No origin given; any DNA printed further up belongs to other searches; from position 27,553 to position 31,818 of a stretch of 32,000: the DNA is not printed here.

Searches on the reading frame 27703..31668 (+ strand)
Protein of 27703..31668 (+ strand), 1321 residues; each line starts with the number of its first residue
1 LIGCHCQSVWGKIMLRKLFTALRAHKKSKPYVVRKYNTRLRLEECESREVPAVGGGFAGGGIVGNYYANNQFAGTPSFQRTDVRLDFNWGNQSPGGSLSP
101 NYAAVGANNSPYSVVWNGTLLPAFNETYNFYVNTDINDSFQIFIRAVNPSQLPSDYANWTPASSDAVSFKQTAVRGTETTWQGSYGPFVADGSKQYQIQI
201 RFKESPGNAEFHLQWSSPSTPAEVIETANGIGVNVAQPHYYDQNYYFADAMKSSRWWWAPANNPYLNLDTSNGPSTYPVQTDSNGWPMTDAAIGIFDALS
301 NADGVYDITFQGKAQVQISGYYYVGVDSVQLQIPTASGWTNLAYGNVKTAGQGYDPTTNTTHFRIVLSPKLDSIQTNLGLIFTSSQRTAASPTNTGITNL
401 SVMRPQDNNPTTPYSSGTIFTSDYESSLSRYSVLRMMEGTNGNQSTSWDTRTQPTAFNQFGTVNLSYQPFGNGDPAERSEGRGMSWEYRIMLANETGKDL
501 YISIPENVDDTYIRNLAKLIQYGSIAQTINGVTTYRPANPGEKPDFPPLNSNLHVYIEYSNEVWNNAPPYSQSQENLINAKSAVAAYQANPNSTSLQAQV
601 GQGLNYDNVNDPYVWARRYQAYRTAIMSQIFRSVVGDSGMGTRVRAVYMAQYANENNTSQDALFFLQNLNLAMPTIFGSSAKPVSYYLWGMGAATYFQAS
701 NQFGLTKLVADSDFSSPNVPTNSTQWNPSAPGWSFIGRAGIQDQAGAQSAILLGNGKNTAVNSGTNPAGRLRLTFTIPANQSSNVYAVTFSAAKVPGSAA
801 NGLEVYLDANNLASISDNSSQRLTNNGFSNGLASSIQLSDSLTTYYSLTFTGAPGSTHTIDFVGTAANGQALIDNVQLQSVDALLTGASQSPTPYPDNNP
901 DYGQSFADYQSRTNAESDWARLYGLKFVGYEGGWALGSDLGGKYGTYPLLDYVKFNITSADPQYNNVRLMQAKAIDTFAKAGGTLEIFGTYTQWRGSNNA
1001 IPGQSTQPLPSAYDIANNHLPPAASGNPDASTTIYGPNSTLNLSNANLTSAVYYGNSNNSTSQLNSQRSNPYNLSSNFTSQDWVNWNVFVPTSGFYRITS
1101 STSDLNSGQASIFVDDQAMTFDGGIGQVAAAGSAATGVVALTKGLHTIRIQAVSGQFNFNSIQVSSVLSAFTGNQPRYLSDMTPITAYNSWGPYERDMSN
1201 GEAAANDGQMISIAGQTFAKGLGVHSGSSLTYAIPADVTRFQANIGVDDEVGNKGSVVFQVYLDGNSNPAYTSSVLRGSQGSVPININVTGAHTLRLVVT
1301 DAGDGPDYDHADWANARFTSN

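Call 6: search_protein_families(library=pfam, proteins=[window:27703-31668:+], max_evalue=0.01)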
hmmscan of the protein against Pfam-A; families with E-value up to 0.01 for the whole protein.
window:27703-31668:+ (1321 aa): 1 family
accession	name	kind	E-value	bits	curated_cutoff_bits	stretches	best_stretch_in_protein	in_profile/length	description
PF08305.17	NPCBM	-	5.2e-48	163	23.9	1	1177-1319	3-137/137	NPCBM/NEW2 domain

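Call 7: search_protein_families(library=ncbifam, proteins=[window:27703-31668:+], max_evalue=0.01)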
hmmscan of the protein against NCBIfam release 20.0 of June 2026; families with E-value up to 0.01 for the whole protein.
window:27703-31668:+ (1321 aa): 0 families
